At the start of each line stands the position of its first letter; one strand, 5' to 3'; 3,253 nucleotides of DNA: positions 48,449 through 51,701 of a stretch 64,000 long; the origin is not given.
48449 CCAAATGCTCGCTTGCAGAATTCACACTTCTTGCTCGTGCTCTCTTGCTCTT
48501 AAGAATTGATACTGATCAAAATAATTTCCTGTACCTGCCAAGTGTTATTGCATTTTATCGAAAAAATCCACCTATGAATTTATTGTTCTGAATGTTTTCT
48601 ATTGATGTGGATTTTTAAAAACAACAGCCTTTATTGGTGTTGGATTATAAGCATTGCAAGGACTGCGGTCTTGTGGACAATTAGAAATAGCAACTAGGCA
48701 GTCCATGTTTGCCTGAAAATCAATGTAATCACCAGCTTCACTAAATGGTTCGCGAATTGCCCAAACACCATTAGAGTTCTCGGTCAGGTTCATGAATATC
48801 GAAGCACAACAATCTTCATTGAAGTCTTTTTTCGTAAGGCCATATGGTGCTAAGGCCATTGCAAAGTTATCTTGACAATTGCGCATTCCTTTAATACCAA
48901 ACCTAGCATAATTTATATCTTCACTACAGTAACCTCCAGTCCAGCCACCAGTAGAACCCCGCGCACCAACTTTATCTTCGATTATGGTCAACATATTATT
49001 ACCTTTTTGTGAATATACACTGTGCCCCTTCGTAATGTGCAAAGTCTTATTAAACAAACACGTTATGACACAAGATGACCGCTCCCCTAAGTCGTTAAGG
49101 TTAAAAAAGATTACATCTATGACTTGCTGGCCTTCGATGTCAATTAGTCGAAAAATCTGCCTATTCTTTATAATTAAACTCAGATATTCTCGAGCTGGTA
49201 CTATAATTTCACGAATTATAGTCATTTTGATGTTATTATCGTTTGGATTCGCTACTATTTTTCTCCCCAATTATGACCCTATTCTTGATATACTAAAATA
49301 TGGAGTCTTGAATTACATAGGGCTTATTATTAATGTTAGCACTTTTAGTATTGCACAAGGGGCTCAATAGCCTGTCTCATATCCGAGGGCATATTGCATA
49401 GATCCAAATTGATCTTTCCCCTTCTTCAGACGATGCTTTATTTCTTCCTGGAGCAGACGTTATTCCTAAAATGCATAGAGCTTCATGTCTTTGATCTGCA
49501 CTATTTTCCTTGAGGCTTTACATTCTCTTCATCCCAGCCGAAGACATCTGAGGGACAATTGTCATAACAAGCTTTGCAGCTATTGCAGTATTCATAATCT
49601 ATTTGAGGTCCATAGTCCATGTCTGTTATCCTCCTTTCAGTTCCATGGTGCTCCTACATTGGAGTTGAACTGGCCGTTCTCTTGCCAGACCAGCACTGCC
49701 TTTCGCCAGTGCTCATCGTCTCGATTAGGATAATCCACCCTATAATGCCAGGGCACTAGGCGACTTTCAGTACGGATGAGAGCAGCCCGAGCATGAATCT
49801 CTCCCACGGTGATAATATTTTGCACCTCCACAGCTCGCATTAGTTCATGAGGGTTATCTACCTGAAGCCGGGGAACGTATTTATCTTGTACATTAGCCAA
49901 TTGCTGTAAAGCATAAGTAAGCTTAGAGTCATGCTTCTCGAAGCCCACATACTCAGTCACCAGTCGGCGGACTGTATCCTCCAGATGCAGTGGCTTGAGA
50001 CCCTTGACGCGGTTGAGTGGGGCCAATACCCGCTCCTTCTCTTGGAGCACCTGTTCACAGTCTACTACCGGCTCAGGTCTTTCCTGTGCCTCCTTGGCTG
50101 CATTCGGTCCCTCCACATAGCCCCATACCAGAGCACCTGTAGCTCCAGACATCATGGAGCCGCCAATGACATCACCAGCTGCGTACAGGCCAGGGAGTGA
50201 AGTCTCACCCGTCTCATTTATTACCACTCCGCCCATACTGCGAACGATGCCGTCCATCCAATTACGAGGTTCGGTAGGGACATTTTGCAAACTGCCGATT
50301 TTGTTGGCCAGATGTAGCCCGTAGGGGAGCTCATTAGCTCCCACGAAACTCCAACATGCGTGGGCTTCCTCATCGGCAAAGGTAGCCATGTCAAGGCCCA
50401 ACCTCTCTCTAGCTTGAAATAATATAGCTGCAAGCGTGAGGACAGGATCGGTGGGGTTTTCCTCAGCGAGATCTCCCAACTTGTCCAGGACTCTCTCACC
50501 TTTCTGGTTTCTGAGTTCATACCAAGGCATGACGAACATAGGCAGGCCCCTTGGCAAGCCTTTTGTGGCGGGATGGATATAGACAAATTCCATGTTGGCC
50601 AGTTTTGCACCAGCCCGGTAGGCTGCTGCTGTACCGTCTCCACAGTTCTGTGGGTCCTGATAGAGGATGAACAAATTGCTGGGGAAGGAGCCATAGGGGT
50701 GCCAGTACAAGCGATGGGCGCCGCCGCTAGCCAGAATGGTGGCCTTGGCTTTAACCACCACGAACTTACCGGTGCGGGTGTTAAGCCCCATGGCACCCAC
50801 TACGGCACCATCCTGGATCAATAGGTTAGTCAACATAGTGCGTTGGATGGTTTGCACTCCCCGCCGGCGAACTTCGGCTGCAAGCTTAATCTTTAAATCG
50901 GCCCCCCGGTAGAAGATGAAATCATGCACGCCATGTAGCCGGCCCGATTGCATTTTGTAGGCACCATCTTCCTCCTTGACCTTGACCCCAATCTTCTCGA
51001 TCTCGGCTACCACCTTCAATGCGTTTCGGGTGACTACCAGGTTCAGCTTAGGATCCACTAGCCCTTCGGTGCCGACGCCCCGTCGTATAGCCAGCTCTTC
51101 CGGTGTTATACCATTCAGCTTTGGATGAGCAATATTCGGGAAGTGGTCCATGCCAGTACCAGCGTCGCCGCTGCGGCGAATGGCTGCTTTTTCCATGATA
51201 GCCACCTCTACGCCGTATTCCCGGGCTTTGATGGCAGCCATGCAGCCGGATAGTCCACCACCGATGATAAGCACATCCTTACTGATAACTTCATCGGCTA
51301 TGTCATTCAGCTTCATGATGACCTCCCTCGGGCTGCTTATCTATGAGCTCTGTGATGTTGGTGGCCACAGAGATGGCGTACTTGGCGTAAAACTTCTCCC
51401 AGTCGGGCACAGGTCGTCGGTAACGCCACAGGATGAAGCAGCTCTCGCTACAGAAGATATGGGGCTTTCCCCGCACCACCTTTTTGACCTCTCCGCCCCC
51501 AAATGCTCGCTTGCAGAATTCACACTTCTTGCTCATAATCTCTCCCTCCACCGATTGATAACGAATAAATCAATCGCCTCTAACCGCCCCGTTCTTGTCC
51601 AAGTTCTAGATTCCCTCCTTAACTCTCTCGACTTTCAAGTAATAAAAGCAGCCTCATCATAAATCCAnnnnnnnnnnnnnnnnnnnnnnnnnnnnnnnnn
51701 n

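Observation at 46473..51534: Exact 2,012-bp direct repeat (offset 3,050 bp) duplicating an FAD-oxidoreductase gene around an AT-rich DUF1989 gene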

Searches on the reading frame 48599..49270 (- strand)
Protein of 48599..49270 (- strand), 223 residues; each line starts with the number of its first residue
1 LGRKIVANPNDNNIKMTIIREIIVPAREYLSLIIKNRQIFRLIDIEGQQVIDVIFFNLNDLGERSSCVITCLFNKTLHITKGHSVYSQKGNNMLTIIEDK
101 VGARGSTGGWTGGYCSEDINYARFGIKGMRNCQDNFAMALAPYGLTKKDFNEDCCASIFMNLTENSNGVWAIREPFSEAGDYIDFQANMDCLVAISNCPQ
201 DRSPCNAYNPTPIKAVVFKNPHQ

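Call 7: find_encoding_contigs(protein=window:48599-49270:-, flank=10000, max_places=10)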
Protein window:48599-49270:- (223 aa): 1 contig read that carries it; 1 place shown.
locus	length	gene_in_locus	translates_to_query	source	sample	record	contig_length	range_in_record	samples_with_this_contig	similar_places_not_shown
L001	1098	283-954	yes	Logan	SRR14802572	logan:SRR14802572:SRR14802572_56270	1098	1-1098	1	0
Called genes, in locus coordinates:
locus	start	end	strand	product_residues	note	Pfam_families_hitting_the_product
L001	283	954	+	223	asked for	PF09347:DUF1989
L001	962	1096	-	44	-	?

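Call 10: search_protein_families(library=pfam, proteins=[window:48599-49270:-])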
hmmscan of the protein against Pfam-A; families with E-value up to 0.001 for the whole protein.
window:48599-49270:- (223 aa): 1 family
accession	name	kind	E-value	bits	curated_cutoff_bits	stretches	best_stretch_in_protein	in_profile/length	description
PF09347.15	DUF1989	-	3.4e-40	137.9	27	1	23-192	2-168/168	Domain of unknown function (DUF1989)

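Call 23: find_homologous_proteins(query=window:48599-49270:-, max_evalue=1e-10)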
Query window:48599-49270:- (223 aa): 234 proteins with E <= 1e-10 among 294 candidates; the best 120 are listed.
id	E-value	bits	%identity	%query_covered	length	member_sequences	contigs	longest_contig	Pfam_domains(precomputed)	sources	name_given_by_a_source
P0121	4.7e-143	492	100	96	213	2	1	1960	PF09347.16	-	-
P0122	1.1e-109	383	77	94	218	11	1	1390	PF09347.16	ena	-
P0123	1.2e-107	376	75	94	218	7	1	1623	PF09347.16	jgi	-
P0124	5.7e-107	374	75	94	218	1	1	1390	PF09347.16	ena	-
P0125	1.4e-105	370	73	95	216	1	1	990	PF09347.16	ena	-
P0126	3.4e-104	365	71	96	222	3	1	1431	PF09347.16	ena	-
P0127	1.9e-102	360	72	92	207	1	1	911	PF09347.16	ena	-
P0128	3.6e-102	359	72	92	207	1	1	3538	PF09347.16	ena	-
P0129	1.2e-100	354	71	93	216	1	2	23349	PF09347.16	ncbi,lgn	ncbi:MAG: DUF1989 domain-containing protein [Dehalococcoidia bacterium]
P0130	1.1e-80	288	62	92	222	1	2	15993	PF09347.16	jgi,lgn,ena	-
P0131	2.6e-80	287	61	93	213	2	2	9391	PF09347.16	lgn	-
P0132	1.5e-78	281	60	91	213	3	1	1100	PF09347.16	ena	-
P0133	2.4e-76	274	58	96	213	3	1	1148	PF09347.16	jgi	-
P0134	4.9e-75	270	57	94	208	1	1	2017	PF09347.16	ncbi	-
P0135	8.1e-73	263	58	94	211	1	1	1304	PF09347.16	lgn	-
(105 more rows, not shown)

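Call 25: find_encoding_contigs(protein=P0121, flank=10000, max_places=10)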
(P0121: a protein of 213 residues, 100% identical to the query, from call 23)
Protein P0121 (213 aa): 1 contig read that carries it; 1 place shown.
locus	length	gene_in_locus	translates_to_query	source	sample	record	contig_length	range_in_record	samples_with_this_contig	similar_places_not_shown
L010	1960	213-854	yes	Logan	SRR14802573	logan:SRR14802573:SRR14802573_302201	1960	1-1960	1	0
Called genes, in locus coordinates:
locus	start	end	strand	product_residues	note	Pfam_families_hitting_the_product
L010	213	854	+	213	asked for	PF09347:DUF1989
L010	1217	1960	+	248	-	?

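Call 30: find_encoding_contigs(protein=P0129, flank=8000, max_places=3)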
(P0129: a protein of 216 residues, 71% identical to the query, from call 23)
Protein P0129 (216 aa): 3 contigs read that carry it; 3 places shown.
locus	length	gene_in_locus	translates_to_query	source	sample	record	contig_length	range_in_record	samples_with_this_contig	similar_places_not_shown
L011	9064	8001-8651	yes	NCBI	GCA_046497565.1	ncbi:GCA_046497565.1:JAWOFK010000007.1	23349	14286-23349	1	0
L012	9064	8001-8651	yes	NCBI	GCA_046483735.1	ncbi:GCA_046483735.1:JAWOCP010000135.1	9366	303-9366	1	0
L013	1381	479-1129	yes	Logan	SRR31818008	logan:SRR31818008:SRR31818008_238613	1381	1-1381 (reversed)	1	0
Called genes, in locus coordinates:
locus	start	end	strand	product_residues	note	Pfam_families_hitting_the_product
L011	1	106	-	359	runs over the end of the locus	PF01118:Semialdhyde_dh, PF02774:Semialdhyde_dhC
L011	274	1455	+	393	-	PF01676:Metalloenzyme, PF10143:PhosphMutase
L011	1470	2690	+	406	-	PF00696:AA_kinase, PF01842:ACT, PF13840:ACT_7 (weak), PF22468:ACT_9, PF01842:ACT (weak), PF13840:ACT_7, PF22468:ACT_9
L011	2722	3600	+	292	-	PF13424:TPR_12 (weak), PF13432:TPR_16 (weak), PF14559:TPR_19 (weak), PF00515:TPR_1, PF07719:TPR_2, PF13181:TPR_8 (weak), PF13428:TPR_14 (weak), PF13414:TPR_11 (weak), +2 more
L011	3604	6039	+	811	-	PF00521:DNA_topoisoIV, PF03989:DNA_gyraseA_C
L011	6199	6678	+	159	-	PF12773:DZR (weak), PF13240:Zn_Ribbon_1, PF24463:DUF7577 (weak), PF09685:MamF_MmsF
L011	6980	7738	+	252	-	PF00881:Nitroreductase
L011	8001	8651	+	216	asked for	PF09347:DUF1989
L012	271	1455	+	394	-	PF01676:Metalloenzyme, PF10143:PhosphMutase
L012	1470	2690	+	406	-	PF00696:AA_kinase, PF01842:ACT, PF13840:ACT_7 (weak), PF22468:ACT_9, PF13840:ACT_7, PF22468:ACT_9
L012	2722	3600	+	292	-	PF07721:TPR_4 (faint), PF13424:TPR_12 (weak), PF13432:TPR_16 (weak), PF14559:TPR_19 (weak), PF00515:TPR_1, PF07719:TPR_2 (weak), PF13414:TPR_11 (weak), PF13428:TPR_14 (weak), +3 more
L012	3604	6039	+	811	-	PF00521:DNA_topoisoIV, PF03989:DNA_gyraseA_C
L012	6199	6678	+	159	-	PF12773:DZR (weak), PF13240:Zn_Ribbon_1, PF24463:DUF7577 (weak), PF09685:MamF_MmsF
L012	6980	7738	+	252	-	PF00881:Nitroreductase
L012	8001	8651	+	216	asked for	PF09347:DUF1989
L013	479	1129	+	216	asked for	PF09347:DUF1989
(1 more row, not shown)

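Call 31: find_encoding_contigs(protein=P0130, flank=8000, max_places=3)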
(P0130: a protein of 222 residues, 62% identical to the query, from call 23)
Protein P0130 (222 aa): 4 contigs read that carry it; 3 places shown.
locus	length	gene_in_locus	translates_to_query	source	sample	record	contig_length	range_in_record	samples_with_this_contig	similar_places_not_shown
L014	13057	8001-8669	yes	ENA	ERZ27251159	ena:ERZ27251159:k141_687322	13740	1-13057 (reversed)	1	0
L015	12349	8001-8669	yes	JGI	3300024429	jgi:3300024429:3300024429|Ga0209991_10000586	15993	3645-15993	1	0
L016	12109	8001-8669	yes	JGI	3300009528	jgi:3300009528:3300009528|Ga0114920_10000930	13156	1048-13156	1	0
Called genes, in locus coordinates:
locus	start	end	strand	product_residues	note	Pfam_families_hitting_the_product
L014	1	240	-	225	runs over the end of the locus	PF22557:DuOB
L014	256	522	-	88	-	PF04343:DUF488, PF22751:DUF488-N3a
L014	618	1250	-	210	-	PF04343:DUF488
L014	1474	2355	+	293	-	PF14022:DUF4238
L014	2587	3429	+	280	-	PF04250:DUF429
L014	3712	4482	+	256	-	PF08348:PAS_6, PF13309:HTH_22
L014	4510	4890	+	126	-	PF01042:Ribonuc_L-PSP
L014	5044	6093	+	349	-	PF03480:DctP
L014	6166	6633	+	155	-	PF04290:DctQ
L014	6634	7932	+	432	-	PF06808:DctM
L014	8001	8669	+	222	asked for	PF09347:DUF1989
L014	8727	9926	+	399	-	PF03841:SelA, PF00266:Aminotran_5 (weak)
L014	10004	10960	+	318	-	PF19799:DUF6282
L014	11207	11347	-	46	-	PF18930:DUF5679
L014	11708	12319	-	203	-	-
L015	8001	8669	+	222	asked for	PF09347:DUF1989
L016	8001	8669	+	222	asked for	PF09347:DUF1989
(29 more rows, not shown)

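Call 38: find_related_loci(query=window:48599-49270:-, collection=metagenome_contigs, flank=6000)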
Query window:48599-49270:- (223 aa) in metagenome_contigs; peptide patterns used: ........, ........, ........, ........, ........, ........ (x = any residue, [..] = any of these).
86 stretches matched a pattern; 32 encode a relative of the query (tblastn E <= 1e-3); 32 distinct loci.
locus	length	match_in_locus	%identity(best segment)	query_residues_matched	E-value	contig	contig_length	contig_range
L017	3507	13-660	74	4-219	2e-115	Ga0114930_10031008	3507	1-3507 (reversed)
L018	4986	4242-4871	76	10-219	1e-112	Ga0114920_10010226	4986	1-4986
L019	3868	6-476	78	63-219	1e-87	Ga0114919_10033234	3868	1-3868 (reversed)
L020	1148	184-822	58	4-220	2e-87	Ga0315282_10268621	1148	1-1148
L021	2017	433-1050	57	11-220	1e-83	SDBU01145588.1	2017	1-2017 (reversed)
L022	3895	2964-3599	54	4-219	5e-76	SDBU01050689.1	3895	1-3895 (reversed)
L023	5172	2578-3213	51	4-219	2e-74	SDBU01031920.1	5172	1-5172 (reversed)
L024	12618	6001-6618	55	10-219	4e-72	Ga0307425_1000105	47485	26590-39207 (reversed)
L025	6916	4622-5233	53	12-219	5e-72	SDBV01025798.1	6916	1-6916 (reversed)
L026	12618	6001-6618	55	10-219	4e-72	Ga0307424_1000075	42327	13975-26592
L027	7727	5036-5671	50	4-219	7e-71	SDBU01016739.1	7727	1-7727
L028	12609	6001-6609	41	13-219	7e-53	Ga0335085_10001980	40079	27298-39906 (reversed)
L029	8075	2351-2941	41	18-218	3e-52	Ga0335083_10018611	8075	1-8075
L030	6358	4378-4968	41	18-218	3e-52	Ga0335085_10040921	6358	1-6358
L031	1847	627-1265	38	2-218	2e-51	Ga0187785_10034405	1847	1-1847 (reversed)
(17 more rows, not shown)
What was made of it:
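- Several DUF1989 homologues lie at contig ends in other assemblies (calls 30, 38).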

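Call 39: find_encoding_contigs(protein=P0128, flank=6000, max_places=3)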
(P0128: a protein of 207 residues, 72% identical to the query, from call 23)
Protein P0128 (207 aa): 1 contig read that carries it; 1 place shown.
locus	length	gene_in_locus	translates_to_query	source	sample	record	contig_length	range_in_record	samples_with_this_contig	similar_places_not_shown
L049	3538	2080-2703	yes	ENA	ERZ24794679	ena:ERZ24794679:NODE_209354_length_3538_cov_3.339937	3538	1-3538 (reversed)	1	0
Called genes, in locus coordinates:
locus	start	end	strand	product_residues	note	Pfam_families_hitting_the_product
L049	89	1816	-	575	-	PF02776:TPP_enzyme_N, PF00205:TPP_enzyme_M, PF02775:TPP_enzyme_C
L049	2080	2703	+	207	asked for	PF09347:DUF1989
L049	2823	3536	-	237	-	?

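Call 50: search_protein_families(library=ncbifam, proteins=[window:48599-49270:-], max_evalue=0.00001)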
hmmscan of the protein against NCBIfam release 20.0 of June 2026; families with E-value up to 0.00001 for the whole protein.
window:48599-49270:- (223 aa): 3 families
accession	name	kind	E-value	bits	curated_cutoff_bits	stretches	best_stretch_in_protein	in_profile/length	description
TIGR03424.1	urea_degr_1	equivalog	6e-48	163.1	284.7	1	18-217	2-197/198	urea amidolyase associated protein UAAP2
TIGR03425.1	urea_degr_2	hypoth_equivalog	4e-30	104.7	205.95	1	22-221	5-206/233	urea amidolyase associated protein UAAP1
NF053776.1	TmaoDeMthMsil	equivalog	7.7e-22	77.6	1100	1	21-220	166-364/763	trimethylamine N-oxide demethylase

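Call 52: search_solved_structures(query=window:48599-49270:-, max_evalue=0.001)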
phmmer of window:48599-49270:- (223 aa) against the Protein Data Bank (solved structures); distinct sequences matched with E-value up to 0.001: 4.
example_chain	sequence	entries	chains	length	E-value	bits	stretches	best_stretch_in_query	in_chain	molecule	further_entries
3oru_A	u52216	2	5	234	2.1e-14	56.8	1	23-212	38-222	DUF1989 family protein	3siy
9q59_A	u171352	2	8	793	3.6e-13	52.8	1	32-213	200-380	trimethylamine N-oxide demethylase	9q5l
9q5a_A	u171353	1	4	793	4.2e-12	49.3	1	35-213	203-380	Trimethylamine N-oxide Demethylase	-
3di4_A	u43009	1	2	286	5.9e-11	45.5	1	20-201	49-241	Uncharacterized Protein DUF1989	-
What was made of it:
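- Closest known: DUF1989 / urea-amidolyase-associated proteins. Same: Solved relatives are 3oru, 3di4 and the TMAO-demethylase domain (call 52).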

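Call 62: search_protein_families(library=phrogs, proteins=[window:48599-49270:-], max_evalue=0.001)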
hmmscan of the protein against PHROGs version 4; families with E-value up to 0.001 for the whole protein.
window:48599-49270:- (223 aa): 0 families

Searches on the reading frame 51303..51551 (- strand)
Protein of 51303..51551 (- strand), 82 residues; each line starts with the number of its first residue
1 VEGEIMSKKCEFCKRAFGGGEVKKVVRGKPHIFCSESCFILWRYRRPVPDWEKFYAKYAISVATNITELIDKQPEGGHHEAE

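Call 10: search_protein_families(library=pfam, proteins=[window:51303-51551:-])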
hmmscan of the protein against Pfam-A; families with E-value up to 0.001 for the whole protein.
window:51303-51551:- (82 aa): 1 family
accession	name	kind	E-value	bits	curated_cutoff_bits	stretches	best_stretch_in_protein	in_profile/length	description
PF06467.20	zf-FCS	-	0.0001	22.5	22.4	1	8-39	5-36/39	MYM-type Zinc finger with FCS sequence motif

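Call 50: search_protein_families(library=ncbifam, proteins=[window:51303-51536:-], max_evalue=0.00001)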
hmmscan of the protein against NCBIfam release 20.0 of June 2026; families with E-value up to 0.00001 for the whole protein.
window:51303-51536:- (77 aa): 0 families

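Call 62: search_protein_families(library=phrogs, proteins=[window:51303-51536:-], max_evalue=0.001)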
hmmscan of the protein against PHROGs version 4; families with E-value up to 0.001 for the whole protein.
window:51303-51536:- (77 aa): 0 families
